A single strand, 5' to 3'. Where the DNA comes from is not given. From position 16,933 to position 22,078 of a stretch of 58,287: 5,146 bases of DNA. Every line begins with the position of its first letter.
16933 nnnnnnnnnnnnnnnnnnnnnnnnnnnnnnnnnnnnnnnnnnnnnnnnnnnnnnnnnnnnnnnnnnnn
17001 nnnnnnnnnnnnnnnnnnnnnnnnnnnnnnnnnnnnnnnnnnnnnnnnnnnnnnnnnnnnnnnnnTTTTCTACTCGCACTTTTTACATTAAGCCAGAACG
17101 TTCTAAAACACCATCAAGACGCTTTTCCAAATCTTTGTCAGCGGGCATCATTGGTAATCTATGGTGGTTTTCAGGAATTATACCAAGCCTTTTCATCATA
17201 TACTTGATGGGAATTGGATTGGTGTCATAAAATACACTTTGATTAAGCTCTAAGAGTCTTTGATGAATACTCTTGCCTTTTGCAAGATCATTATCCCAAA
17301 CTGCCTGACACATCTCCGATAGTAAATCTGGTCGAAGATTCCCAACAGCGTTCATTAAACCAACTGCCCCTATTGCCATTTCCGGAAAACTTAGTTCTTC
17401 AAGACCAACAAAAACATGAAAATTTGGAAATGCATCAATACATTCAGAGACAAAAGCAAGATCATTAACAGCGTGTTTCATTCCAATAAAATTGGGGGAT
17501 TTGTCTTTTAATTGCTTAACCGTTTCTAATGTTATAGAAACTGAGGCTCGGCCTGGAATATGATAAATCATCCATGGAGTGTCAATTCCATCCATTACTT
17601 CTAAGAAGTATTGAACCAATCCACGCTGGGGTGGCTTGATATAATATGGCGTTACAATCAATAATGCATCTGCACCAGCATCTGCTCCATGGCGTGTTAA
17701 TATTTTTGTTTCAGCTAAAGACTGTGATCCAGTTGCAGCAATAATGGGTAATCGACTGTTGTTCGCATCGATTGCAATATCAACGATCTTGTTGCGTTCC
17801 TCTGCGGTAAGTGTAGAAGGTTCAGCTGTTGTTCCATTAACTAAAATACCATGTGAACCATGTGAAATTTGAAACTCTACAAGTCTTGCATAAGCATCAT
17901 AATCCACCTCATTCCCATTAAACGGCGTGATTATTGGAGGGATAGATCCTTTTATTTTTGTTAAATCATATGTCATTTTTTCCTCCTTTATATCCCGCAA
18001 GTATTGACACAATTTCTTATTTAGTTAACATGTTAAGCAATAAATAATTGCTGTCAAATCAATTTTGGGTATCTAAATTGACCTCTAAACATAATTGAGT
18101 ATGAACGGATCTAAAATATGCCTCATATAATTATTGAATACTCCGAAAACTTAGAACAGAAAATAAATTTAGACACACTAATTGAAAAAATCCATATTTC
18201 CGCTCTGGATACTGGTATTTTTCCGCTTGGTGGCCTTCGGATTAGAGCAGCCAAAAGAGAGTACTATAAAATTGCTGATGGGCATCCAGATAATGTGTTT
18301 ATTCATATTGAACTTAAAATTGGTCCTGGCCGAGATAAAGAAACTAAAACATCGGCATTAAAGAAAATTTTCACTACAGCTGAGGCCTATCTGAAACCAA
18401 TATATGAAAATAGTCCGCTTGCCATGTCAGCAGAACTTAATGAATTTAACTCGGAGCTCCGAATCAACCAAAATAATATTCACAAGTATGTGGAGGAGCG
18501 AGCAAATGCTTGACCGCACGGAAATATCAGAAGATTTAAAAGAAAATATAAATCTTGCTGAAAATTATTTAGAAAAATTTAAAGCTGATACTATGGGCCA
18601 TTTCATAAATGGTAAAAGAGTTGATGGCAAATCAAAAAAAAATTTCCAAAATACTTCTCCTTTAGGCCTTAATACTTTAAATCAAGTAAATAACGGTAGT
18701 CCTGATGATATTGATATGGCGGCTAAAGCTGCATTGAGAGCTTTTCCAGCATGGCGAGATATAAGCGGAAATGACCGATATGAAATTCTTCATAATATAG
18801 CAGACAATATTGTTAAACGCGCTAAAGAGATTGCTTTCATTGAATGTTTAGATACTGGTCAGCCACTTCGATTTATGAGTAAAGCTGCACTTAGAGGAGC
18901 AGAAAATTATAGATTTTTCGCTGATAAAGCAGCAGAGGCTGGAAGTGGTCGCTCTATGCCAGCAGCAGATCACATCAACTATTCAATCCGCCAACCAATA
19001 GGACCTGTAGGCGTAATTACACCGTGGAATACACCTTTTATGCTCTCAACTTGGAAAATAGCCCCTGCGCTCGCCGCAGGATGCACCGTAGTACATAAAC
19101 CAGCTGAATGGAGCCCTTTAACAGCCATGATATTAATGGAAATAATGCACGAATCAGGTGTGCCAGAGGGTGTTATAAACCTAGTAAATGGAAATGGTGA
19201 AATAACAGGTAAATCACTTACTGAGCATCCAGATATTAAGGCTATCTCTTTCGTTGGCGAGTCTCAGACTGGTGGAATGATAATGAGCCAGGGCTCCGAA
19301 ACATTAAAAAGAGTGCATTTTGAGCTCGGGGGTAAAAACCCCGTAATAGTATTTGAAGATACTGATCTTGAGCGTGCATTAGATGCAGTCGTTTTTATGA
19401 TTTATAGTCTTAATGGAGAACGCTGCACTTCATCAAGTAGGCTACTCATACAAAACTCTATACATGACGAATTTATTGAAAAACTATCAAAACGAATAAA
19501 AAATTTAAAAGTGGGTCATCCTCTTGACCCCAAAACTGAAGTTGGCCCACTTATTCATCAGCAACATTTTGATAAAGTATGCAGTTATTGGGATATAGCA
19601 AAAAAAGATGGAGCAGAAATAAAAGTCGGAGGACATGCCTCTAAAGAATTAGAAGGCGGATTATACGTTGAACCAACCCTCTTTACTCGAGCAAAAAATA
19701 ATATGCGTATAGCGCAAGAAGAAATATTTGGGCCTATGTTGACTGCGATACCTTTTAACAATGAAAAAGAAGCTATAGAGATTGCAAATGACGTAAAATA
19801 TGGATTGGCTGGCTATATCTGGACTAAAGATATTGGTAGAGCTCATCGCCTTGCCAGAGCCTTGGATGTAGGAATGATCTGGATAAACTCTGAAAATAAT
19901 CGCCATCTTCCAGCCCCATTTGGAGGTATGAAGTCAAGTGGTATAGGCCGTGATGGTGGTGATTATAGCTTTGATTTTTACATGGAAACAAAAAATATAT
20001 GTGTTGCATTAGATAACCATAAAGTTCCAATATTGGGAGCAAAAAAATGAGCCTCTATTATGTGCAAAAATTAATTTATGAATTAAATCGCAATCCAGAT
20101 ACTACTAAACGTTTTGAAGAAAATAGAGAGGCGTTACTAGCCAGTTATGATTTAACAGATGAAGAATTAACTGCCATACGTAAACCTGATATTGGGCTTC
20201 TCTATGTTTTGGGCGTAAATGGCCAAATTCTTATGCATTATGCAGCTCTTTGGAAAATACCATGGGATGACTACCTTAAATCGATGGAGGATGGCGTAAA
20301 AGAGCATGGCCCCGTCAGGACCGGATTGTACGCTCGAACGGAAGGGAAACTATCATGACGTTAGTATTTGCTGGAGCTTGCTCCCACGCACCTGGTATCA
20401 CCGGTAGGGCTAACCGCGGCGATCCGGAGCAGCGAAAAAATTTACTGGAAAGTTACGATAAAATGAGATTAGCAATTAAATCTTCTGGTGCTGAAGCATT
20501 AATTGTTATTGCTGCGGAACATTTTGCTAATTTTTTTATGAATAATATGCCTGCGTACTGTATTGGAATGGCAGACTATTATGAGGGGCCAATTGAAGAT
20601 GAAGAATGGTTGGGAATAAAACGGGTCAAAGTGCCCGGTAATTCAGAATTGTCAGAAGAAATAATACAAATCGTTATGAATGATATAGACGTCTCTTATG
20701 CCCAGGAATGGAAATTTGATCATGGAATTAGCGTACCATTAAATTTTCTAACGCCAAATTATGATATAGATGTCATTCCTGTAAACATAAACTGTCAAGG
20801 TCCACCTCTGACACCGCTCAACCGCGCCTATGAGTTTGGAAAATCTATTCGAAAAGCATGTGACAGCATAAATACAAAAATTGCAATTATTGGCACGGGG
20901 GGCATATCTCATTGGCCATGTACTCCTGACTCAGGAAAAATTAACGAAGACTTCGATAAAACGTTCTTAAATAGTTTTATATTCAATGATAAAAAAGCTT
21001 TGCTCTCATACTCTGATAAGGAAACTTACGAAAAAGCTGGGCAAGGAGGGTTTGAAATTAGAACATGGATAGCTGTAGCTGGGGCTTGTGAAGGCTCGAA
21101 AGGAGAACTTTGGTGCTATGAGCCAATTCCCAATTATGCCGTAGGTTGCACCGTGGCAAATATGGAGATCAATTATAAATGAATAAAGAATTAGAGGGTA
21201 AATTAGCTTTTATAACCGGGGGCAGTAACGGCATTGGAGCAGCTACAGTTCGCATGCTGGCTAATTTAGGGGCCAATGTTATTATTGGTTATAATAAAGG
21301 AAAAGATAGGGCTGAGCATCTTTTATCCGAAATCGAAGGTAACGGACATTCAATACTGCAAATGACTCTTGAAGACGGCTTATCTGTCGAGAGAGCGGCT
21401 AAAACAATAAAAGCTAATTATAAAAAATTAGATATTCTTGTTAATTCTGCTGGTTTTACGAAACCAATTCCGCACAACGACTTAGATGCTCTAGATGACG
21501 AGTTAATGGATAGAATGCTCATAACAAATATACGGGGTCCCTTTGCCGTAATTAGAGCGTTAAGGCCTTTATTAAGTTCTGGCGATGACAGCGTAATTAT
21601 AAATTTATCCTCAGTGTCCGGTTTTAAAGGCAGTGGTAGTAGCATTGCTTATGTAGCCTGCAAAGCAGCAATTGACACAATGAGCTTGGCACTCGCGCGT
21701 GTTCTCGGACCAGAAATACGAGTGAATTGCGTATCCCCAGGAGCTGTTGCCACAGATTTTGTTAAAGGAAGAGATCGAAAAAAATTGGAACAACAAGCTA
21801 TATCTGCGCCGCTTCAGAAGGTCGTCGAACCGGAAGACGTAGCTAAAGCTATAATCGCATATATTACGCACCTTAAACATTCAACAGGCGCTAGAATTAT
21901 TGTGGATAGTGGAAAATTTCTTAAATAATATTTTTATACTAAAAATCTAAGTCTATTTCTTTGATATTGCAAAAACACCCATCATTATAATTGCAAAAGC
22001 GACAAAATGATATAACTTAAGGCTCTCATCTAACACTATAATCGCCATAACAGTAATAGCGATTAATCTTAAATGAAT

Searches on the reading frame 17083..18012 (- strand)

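Call 55: search_protein_families(library=pfam, proteins=[window:17083-18012:-], max_evalue=0.00001)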
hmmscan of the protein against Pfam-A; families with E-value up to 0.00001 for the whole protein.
window:17083-18012:- (309 aa): 1 family
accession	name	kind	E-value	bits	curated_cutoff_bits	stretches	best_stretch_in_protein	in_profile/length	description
PF00701.28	DHDPS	-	1.1e-69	234.9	22.1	1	20-303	2-286/289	Dihydrodipicolinate synthetase family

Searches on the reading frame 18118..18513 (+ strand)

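Call 76: search_protein_families(library=pfam, proteins=[window:18118-18513:+], max_evalue=0.00001)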
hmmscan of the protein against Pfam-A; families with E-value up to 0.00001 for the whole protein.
window:18118-18513:+ (131 aa): 1 family
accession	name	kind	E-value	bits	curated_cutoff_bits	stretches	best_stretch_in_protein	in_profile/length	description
PF02962.20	CHMI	-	5.3e-42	143.6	26.5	1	2-123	1-122/124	5-carboxymethyl-2-hydroxymuconate isomerase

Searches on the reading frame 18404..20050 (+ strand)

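Call 55: search_protein_families(library=pfam, proteins=[window:18404-20050:+], max_evalue=0.00001)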
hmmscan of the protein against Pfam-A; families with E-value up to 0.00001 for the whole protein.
window:18404-20050:+ (548 aa): 1 family
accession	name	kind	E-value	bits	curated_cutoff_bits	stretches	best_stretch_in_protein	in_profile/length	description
PF00171.27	Aldedh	-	9.9e-170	565.5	23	1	74-532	3-461/461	Aldehyde dehydrogenase family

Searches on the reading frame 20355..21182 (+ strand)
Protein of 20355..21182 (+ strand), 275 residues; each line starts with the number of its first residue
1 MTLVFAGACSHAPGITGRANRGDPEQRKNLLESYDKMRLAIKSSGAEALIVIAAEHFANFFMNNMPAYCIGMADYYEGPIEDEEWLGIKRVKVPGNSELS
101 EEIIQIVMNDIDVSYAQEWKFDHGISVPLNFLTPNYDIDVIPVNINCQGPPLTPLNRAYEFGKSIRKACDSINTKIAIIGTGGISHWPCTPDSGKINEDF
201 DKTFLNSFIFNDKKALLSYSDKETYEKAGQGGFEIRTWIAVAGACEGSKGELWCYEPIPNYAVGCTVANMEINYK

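Call 55: search_protein_families(library=pfam, proteins=[window:20355-21182:+], max_evalue=0.00001)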
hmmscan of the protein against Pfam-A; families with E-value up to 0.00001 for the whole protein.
window:20355-21182:+ (275 aa): 1 family
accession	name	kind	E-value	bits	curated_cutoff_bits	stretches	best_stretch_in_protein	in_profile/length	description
PF02900.23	LigB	-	1.3e-39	136.4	26.3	1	9-263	5-266/269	Catalytic LigB subunit of aromatic ring-opening dioxygenase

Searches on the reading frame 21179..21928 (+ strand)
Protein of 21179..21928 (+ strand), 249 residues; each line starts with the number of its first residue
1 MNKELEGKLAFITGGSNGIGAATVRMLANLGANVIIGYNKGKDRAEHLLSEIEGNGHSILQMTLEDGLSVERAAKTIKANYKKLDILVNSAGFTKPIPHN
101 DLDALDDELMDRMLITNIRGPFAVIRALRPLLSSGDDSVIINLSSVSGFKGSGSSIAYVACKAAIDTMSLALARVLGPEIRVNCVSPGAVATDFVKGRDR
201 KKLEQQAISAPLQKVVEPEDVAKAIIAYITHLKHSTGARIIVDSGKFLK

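Call 55: search_protein_families(library=pfam, proteins=[window:21179-21928:+], max_evalue=0.00001)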
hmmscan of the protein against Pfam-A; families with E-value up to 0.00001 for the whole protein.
window:21179-21928:+ (249 aa): 4 families
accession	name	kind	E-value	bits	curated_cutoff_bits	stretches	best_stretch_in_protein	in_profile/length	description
PF13561.12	adh_short_C2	-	1.1e-43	149.9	27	1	17-245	6-234/236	Enoyl-(Acyl carrier protein) reductase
PF00106.31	adh_short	-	2.1e-42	145.2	26.6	1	8-200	1-192/195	short chain dehydrogenase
PF08659.16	KR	-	1.6e-11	44.9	22.6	1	11-169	4-160/180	KR domain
PF23441.1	SDR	-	1.3e-07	31.7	27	1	69-248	75-257/258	SDR-like rossmann domain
